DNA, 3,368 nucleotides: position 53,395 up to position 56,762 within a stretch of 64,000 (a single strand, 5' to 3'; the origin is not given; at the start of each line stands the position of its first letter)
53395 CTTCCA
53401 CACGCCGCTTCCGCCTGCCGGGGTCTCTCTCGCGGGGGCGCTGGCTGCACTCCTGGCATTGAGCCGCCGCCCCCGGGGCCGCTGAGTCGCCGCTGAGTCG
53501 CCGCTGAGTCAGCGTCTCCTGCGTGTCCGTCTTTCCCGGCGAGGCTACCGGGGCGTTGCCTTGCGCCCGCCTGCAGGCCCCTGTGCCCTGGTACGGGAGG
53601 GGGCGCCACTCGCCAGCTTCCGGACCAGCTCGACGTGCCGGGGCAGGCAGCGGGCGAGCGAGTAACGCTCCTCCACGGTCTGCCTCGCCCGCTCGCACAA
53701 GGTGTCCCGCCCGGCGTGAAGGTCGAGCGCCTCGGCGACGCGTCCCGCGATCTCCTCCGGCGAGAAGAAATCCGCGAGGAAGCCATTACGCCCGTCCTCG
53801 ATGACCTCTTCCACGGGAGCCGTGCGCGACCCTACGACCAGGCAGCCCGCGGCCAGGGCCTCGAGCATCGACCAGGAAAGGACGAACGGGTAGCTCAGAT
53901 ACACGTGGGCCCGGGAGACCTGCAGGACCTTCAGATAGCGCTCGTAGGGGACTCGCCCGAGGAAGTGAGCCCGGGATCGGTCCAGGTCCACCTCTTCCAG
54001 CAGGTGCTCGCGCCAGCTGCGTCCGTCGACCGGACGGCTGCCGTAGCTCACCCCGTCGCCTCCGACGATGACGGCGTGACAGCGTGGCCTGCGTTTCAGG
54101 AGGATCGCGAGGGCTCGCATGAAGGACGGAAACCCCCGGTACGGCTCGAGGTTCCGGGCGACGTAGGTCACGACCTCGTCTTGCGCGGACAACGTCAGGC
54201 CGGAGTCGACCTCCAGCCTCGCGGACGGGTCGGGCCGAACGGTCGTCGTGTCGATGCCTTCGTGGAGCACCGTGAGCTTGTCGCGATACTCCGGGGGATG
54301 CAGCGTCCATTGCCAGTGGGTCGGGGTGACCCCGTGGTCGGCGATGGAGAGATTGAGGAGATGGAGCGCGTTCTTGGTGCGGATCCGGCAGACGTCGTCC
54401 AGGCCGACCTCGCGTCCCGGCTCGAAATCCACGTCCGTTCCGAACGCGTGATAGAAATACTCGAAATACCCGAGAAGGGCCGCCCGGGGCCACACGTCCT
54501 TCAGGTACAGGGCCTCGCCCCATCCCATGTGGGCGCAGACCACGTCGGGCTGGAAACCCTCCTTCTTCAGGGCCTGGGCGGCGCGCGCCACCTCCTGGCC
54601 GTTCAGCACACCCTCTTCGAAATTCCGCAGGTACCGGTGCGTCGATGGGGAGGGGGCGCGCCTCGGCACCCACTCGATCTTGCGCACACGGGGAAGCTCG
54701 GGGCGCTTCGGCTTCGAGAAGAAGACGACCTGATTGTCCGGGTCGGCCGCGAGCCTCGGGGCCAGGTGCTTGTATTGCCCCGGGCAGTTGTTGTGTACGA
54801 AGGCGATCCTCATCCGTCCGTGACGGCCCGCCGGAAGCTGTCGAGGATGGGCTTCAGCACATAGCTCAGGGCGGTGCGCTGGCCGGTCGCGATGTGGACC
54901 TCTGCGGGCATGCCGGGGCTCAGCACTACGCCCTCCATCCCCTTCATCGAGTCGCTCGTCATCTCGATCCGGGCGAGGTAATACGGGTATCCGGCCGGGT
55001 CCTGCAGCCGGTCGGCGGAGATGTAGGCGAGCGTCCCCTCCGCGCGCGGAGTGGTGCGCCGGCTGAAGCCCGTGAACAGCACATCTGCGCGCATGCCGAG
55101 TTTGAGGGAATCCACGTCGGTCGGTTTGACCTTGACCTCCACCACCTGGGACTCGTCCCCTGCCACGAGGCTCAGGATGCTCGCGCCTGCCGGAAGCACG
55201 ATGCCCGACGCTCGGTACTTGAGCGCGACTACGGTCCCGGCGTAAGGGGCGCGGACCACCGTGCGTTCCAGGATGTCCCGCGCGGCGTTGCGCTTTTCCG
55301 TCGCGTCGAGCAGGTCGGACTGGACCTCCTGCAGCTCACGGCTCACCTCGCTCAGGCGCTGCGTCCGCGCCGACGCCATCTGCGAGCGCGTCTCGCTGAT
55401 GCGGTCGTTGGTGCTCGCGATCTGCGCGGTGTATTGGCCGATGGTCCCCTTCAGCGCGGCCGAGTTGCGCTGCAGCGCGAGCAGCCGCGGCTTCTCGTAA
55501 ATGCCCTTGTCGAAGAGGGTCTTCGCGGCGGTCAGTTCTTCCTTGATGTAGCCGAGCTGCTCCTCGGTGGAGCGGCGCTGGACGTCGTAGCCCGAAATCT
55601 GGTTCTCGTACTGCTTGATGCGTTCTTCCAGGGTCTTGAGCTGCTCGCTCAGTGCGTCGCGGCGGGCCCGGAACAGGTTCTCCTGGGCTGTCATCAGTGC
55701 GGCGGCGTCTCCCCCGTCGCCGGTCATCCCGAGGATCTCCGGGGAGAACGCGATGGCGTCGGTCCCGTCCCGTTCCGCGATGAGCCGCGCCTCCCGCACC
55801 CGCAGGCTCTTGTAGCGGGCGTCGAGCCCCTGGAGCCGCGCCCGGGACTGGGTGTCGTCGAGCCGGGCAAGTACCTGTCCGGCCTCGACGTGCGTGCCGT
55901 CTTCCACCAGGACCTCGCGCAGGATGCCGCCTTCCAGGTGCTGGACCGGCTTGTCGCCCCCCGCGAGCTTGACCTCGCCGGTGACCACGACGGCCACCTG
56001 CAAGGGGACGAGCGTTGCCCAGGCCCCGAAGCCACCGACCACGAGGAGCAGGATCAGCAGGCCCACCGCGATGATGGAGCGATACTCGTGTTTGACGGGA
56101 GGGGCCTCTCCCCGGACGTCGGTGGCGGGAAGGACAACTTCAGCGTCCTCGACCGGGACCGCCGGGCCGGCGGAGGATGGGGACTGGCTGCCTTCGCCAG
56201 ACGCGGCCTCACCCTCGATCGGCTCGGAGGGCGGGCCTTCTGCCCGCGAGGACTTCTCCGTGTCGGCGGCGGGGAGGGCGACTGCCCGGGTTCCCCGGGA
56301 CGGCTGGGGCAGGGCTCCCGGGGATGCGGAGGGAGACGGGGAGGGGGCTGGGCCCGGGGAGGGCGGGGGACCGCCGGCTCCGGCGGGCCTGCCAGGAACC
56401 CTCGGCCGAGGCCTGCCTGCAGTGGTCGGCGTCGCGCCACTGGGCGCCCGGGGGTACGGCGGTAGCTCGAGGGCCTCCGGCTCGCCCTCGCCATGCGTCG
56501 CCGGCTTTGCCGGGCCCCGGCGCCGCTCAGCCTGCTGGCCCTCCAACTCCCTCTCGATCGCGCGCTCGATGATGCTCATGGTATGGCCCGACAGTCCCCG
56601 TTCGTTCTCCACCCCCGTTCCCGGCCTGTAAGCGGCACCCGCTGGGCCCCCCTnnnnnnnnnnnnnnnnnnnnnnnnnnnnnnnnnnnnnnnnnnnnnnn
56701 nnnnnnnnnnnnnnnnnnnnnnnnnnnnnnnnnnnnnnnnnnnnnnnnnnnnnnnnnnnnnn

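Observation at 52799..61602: Secretion island: PrtD-type T1SS + RTX beta-roll substrate + overlapping GT4 glycosyltransferase, bracketed by two proteins with VPLPA/PEP-CTERM-like sorting tails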

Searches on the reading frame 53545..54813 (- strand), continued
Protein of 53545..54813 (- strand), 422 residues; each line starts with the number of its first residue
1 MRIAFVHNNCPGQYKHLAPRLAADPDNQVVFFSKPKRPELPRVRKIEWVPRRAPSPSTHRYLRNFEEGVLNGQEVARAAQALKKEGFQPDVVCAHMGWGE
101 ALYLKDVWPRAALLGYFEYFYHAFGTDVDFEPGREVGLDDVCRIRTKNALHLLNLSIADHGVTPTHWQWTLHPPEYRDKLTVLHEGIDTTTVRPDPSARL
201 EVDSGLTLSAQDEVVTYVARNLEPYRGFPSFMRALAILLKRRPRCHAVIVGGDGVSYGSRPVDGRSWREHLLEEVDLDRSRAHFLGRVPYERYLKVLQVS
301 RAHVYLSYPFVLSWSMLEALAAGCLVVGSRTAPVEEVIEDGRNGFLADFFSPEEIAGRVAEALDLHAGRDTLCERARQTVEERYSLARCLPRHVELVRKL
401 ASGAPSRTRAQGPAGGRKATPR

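Call 53: get_annotated_region(hit=H7, flank=10000)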
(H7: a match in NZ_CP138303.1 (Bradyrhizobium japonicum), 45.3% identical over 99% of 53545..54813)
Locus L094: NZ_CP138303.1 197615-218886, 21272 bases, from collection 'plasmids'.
description: Bradyrhizobium japonicum strain CNPSo 31 plasmid pBjCNPSo31b, complete sequence
organism: Bradyrhizobium japonicum (NCBI taxid 375)
taxonomy: Bacteria; Pseudomonadota; Alphaproteobacteria; Hyphomicrobiales; Nitrobacteraceae; Bradyrhizobium; Bradyrhizobium japonicum
host: -; source: Glycine max,cell culture; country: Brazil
typing (MOB-suite, as given by PLSDB): conjugative; replicon rep_cluster_602; relaxase MOBQ; mating-pair formation MPF_T
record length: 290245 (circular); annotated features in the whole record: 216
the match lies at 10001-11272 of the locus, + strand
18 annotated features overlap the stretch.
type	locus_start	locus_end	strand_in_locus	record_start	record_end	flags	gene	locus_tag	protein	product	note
CDS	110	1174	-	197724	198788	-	rfbB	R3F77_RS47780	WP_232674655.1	dTDP-glucose 4,6-dehydratase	GO:0019305 - dTDP-rhamnose biosynthetic process [Evidence IEA]; GO:0009243 - O antigen biosynthetic process [Evidence ...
CDS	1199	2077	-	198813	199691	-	rfbA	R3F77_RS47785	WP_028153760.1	glucose-1-phosphate thymidylyltransferase RfbA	GO:0019305 - dTDP-rhamnose biosynthetic process [Evidence IEA]; GO:0009243 - O antigen biosynthetic process [Evidence ...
CDS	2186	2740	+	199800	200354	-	rfbC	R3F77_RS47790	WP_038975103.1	dTDP-4-dehydrorhamnose 3,5-epimerase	GO:0019305 - dTDP-rhamnose biosynthetic process [Evidence IEA]; GO:0009243 - O antigen biosynthetic process [Evidence ...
CDS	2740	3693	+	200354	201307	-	rfbD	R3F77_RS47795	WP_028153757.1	dTDP-4-dehydrorhamnose reductase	GO:0019305 - dTDP-rhamnose biosynthetic process [Evidence IEA]; GO:0009243 - O antigen biosynthetic process [Evidence ...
CDS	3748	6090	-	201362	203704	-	-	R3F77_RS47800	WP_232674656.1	glycosyltransferase family 2 protein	-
CDS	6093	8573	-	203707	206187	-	-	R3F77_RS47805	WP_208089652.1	glycosyltransferase family 2 protein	-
CDS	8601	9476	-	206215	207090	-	-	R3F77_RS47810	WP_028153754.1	hypothetical protein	-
CDS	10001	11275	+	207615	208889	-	-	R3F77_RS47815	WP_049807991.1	glycosyltransferase family 4 protein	-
CDS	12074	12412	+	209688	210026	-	-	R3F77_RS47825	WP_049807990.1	transposase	-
CDS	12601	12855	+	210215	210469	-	-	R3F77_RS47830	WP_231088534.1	transposase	GO:0006313 - DNA transposition [Evidence IEA]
CDS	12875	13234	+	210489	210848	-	tnpB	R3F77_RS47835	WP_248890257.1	IS66 family insertion sequence element accessory protein TnpB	-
CDS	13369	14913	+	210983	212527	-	-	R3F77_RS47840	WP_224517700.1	IS66 family transposase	-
CDS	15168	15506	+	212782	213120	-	tnpB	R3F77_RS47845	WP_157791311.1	IS66 family insertion sequence element accessory protein TnpB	-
CDS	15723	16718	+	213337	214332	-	-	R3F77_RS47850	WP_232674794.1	IS66 family transposase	-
CDS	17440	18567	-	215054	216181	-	-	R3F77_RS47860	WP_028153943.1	glycosyltransferase family 4 protein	-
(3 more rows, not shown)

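Call 58: predict_structure(alignment_id=A1)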
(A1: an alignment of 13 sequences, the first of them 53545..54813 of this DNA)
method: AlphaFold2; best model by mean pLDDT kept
length: 422 residues; sequences in the alignment: 13
mean_pLDDT: 87.3   pTM: 0.85
mean pLDDT of the five models: 87.3, 86.4, 85.7, 83.5, 77.5
residues with pLDDT >= 90: 274; 70-90: 107; 50-70: 21; < 50: 20
segments of 3 or more residues with pLDDT < 50: 406-422
pLDDT, mean of each block of 10 residues (from residue 1): 92 89 96 87 93 92 91 97 98 91 96 89 59 69 85 92 91 91 93 93 94 92 83 96 96 64 84 92 93 95 83 90 93 90 92 96 86 95 95 96 58 31 32
secondary structure, 60 per line:
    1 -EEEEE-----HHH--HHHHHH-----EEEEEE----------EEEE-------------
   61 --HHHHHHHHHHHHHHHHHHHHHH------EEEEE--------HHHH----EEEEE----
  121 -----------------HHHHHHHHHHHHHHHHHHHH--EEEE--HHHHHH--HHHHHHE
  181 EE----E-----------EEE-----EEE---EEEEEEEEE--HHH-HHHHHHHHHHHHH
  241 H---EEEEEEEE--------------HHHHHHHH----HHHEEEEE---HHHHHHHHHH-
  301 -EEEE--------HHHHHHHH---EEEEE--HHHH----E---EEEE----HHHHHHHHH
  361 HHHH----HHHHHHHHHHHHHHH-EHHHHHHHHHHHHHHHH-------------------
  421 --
elements in order: E2-6 H17-22 E28-33 E44-47 H63-84 E91-95 H104-107 E112-116 H138-157 E160-163 H166-171 H174-179 E180-182 E199-201 E207-209 E213-221 H228-241 E245-252 H267-274 E282-286 H290-299 E302-305 H314-321 E325-329 H332-335 E344-347 H352-364 H369-383 H386-401

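Call 61: fold_search(model_id=the predicted structure, library=pdb)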
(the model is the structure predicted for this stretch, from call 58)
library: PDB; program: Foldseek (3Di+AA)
matches with E <= 10: 1851; with E <= 0.001: 582
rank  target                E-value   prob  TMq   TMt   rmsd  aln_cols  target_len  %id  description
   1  3c4q_A                2.0e-21  1.00  0.70  0.74   4.7       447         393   18  Structure of the retaining glycosyltransferase MshA : The first step in mycothiol biosynthesis. Organism : Corynebacte (released 2008-04-01)
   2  3c4q_B                4.6e-21  1.00  0.69  0.73   4.9       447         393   18  Structure of the retaining glycosyltransferase MshA : The first step in mycothiol biosynthesis. Organism : Corynebacte (released 2008-04-01)
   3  8dqd                  7.7e-21  1.00  0.68  0.77   4.5       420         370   17  Structure of the Campylobacter concisus glycosyltransferase PglA (released 2024-01-17)
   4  3c48_B                1.3e-20  1.00  0.43  0.46  11.6       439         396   18  Structure of the retaining glycosyltransferase MshA: The first step in mycothiol biosynthesis. Organism: Corynebacteri (released 2008-03-25)
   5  2r60                  2.0e-20  1.00  0.52  0.49   9.1       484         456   15  Structure of apo Sucrose Phosphate Synthase (SPS) of Halothermothrix orenii (released 2008-06-10)
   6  3c48_A                3.2e-20  1.00  0.44  0.46  12.2       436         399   18  Structure of the retaining glycosyltransferase MshA: The first step in mycothiol biosynthesis. Organism: Corynebacteri (released 2008-03-25)
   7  8dvz                  4.1e-20  1.00  0.67  0.75   5.0       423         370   17  Structure of the Campylobacter concisus glycosyltransferase PglA R282V variant (released 2024-01-17)
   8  8dvw                  4.2e-19  1.00  0.65  0.73   5.3       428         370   16  Structure of the Campylobacter concisus glycosyltransferase PglA R203Q (released 2024-01-17)
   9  3mbo_D                6.3e-19  1.00  0.68  0.77   5.2       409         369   16  Crystal Structure of the Glycosyltransferase BaBshA bound with UDP and L-malate (released 2010-09-29)
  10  7qsg_A                1.8e-18  1.00  0.65  0.71   6.1       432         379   19  Methylmannose polysaccharide mannosyltransferase from M. hassiacum (released 2023-01-25)
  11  6kih_A                5.0e-18  1.00  0.75  0.79   4.3       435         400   18  Sucrose-phosphate synthase (tll1590) from Thermosynechococcus elongatus (released 2020-05-27)
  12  6n1x                  1.2e-17  1.00  0.68  0.75   5.0       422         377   14  BshA from Staphylococcus aureus complexed with UDP and N-acetylglucosamine (released 2019-08-21)
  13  6kih_B                1.5e-17  1.00  0.73  0.77   4.5       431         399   18  Sucrose-phosphate synthase (tll1590) from Thermosynechococcus elongatus (released 2020-05-27)
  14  6tvp_A                1.9e-17  1.00  0.67  0.72   5.8       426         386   15  Structure of Mycobacterium smegmatis alpha-maltose-1-phosphate synthase GlgM (released 2020-04-22)
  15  2jjm_A                2.2e-17  1.00  0.66  0.77   4.9       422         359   15  Crystal Structure of a family GT4 glycosyltransferase from Bacillus anthracis ORF BA1558. (released 2008-08-05)
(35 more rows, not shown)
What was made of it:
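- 53545..54813 (-): GT4 glycosyltransferase of the WgcA/ExpC (PF12000 + PF00534) family, 422 aa. The model has a GT-B fold, pLDDT 87, with best matches MshA, PglA and BshA (calls 58, 61).
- On GT4 retaining glycosyltransferases (GT-B fold): Foldseek gives MshA at E 2e-21, plus PglA, BshA, PimA and HepE (calls 58, 61).
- The fold matches are small-molecule or lipid-linked-sugar GT4 enzymes (call 61).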

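Call 74: find_encoding_contigs(protein=P0003, flank=10000, max_places=2)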
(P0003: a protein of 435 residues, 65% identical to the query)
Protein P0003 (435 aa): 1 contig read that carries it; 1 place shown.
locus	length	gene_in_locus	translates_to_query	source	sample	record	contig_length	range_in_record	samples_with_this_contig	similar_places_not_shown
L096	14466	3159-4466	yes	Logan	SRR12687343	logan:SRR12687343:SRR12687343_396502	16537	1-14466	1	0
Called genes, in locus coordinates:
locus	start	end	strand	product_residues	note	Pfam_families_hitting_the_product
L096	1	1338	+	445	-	?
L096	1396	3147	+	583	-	PF25917:BSH_RND (faint), PF25973:BSH_CzcB (weak), PF25994:HH_AprE, PF26002:Beta-barrel_AprE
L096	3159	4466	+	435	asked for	PF12000:Glyco_trans_4_3, PF00534:Glycos_transf_1, PF13692:Glyco_trans_1_4, PF13524:Glyco_trans_1_2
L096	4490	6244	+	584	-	PF08242:Methyltransf_12, PF13692:Glyco_trans_1_4, PF13524:Glyco_trans_1_2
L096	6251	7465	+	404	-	PF06722:EryCIII-like_C, PF04101:Glyco_tran_28_C (weak)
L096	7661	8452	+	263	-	-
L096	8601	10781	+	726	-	PF07719:TPR_2 (faint), PF13432:TPR_16 (weak), PF14559:TPR_19 (weak), PF13424:TPR_12 (weak), PF13432:TPR_16, PF14559:TPR_19 (weak), PF13414:TPR_11 (weak), PF13844:Glyco_transf_41, +11 more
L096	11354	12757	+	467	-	PF07719:TPR_2 (faint), PF13428:TPR_14 (faint), PF13432:TPR_16, PF14559:TPR_19 (weak), PF00535:Glycos_transf_2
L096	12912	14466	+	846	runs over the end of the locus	PF05050:Methyltransf_21, PF13641:Glyco_tranf_2_3, PF00535:Glycos_transf_2, PF10111:Glyco_tranf_2_2, PF14559:TPR_19 (weak)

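Call 82: find_encoding_contigs(protein=P0008, flank=10000, max_places=1)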
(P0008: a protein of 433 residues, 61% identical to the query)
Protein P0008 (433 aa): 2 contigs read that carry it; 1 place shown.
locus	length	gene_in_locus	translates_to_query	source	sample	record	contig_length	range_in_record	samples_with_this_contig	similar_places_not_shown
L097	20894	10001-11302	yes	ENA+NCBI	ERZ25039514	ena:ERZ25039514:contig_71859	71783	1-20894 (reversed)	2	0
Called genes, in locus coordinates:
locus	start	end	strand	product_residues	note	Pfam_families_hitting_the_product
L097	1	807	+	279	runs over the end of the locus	-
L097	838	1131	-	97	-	-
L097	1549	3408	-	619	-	-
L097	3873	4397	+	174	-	-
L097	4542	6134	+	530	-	-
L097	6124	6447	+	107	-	-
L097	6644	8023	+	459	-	PF00664:ABC_membrane, PF00005:ABC_tran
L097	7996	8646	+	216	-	PF00005:ABC_tran (weak)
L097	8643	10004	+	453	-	PF25984:BSH_YknX (weak), PF25994:HH_AprE, PF26002:Beta-barrel_AprE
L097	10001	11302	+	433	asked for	PF13439:Glyco_transf_4 (faint), PF12000:Glyco_trans_4_3, PF00534:Glycos_transf_1, PF13692:Glyco_trans_1_4, PF13524:Glyco_trans_1_2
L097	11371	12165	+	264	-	PF03328:HpcH_HpaI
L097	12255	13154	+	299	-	PF02826:2-Hacid_dh_C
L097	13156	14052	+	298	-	PF00535:Glycos_transf_2, PF13641:Glyco_tranf_2_3 (weak)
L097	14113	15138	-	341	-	PF01551:Peptidase_M23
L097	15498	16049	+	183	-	-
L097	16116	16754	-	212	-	PF03567:Sulfotransfer_2 (weak)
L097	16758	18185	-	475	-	PF04765:TOD1_MUCI70 (weak)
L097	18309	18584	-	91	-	PF13683:rve_3 (weak)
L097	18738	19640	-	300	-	PF00685:Sulfotransfer_1, PF13469:Sulfotransfer_3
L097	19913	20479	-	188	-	PF17784:Sulfotransfer_4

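Call 83: find_encoding_contigs(protein=P0013, flank=10000, max_places=1)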
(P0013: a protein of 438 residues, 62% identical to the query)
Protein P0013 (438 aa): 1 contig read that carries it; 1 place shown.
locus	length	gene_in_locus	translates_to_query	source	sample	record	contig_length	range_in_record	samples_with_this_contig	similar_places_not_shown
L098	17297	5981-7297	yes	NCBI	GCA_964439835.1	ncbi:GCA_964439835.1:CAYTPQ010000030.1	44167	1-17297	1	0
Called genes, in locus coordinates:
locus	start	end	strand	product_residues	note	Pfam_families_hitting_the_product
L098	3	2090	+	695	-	?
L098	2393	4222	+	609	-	PF00664:ABC_membrane (weak), PF00005:ABC_tran, PF13304:AAA_21 (faint)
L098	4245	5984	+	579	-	PF25994:HH_AprE, PF26002:Beta-barrel_AprE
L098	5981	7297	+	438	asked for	PF12000:Glyco_trans_4_3, PF00534:Glycos_transf_1, PF13692:Glyco_trans_1_4, PF13524:Glyco_trans_1_2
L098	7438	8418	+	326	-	PF13692:Glyco_trans_1_4, PF13524:Glyco_trans_1_2, PF00534:Glycos_transf_1 (weak)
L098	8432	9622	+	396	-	PF06722:EryCIII-like_C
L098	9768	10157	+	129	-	-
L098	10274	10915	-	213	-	PF08241:Methyltransf_11, PF13649:Methyltransf_25 (weak)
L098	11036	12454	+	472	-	PF00501:AMP-binding (weak), PF27533:CapK_C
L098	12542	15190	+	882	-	PF13549:ATP-grasp_5, PF08443:RimK (faint), PF08245:Mur_ligase_M, PF02875:Mur_ligase_C (weak)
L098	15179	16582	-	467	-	PF27533:CapK_C (weak)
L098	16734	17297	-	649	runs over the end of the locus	PF04183:IucA_IucC, PF06276:FhuF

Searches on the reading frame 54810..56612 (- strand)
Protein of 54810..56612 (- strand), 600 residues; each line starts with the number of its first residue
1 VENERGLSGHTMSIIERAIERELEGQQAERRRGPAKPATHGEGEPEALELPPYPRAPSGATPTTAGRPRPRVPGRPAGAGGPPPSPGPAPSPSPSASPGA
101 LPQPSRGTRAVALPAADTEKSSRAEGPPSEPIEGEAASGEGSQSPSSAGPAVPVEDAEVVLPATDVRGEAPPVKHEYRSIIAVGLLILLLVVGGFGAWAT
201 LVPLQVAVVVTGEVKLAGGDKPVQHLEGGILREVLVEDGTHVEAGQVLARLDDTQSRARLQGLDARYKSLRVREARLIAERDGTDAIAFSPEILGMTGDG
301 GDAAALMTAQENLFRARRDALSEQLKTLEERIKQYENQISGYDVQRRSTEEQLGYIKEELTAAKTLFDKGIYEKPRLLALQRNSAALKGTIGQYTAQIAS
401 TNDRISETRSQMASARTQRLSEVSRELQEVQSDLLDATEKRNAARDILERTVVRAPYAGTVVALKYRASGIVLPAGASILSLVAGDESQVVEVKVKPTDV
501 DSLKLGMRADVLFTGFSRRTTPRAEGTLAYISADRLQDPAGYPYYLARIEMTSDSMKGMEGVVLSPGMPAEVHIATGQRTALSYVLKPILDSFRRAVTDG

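Call 3: search_protein_families(library=pfam, proteins=[window:54810-56612:-], max_evalue=0.01)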
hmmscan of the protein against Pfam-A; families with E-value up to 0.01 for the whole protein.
window:54810-56612:- (600 aa): 7 families
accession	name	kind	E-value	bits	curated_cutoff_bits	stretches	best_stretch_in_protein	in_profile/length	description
PF13437.12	HlyD_3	-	1.2e-11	45.8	22.2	1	452-552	1-96/106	HlyD family secretion protein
PF16326.10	ABC_tran_CTD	-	2.2e-05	25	32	0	393-439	12-62/69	ABC transporter C-terminal domain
PF13533.13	Biotin_lipoyl_2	-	8e-05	22.8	29.8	1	229-252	9-32/32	Biotin-lipoyl like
PF19220.6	Rod_CreS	-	0.0013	18.3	100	1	315-447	89-220/359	Crescentin, rod domain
PF24627.1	PUMA_CC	-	0.0023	18.4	30.1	1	320-368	5-53/74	PUMA coiled-coil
PF16576.10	HlyD_D23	-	0.0028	17.4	30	1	408-532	77-185/214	Barrel-sandwich domain of CusB or HlyD membrane-fusion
PF00364.28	Biotin_lipoyl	-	0.0047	17.2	22.1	0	226-251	48-73/73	Biotin-requiring enzyme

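Call 4: search_protein_families(library=ncbifam, proteins=[window:54810-56612:-], max_evalue=1)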
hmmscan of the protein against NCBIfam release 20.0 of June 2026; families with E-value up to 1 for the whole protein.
window:54810-56612:- (600 aa): 32 families (the best 25 are shown)
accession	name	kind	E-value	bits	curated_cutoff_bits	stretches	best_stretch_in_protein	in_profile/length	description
TIGR01843.1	type_I_hlyD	subfamily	1.8e-108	363.3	208.65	1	180-596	3-418/422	HlyD family type I secretion periplasmic adaptor subunit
TIGR00998.1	8a0101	subfamily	4.4e-16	58.7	390.8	1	185-512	8-264/334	EmrA/EmrK family multidrug efflux transporter periplasmic adaptor subunit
TIGR03794.1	NHLM_micro_HlyD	equivalog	5.5e-14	51.9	156.2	1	184-511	22-316/421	NHLP bacteriocin system secretion protein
TIGR01000.1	bacteriocin_acc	subfamily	8.4e-13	48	258.85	1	319-591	176-455/457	bacteriocin secretion accessory protein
TIGR01730.1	RND_mfp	subfamily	3.2e-12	46.1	94.9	2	224-268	30-74/322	efflux RND transporter periplasmic adaptor subunit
TIGR02971.1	heterocyst_DevB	subfamily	1.6e-09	37.6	129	1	232-519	28-270/327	ABC exporter membrane fusion protein, DevB family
NF007850.1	PRK10559.1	equivalog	4.9e-09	35.7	400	1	398-517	93-212/303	p-hydroxybenzoic acid efflux pump subunit AaeA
TIGR00999.1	8a0102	subfamily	5.2e-06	25.8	319.3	1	418-519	58-159/271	CzcB/NccB family metal efflux transporter periplasmic adaptor subunit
NF007785.0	PRK10476.1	equivalog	1.2e-05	24.3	376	1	398-511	159-267/347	multidrug transporter subunit MdtN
NF045487.1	ASRP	equivalog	4.7e-05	22.2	300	1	315-442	354-470/593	archaea-specific SMC-related protein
NF002939.0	PRK03598.1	equivalog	0.00012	21.3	393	2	224-277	48-101/332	secretion protein HlyD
NF008606.0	PRK11578.1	equivalog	0.00029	20.1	342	1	435-531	163-262/371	macrolide transporter subunit MacA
TIGR02168.1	SMC_prok_B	equivalog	0.00037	18.3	567.35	1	308-448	762-898/1181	chromosome segregation protein SMC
TIGR02169.1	SMC_prok_A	equivalog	0.0011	16.8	729.4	1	315-443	350-474/1165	chromosome segregation protein SMC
NF043058.1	T4SS_LegC2C7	subfamily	0.0024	16.9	350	1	314-448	134-264/348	LegC2/C7 family Dot/Icm T4SS effector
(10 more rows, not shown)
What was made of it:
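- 54810..56612 (-): HlyD-family T1SS adaptor, 600 aa. Residues about 1-178 form the N-terminal motif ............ followed by a Pro/Ser/Ala/Gly-rich linker; the TM helix and the periplasmic part follow. TIGR01843 at 363 bits, matching residues 180-596 (call 4).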
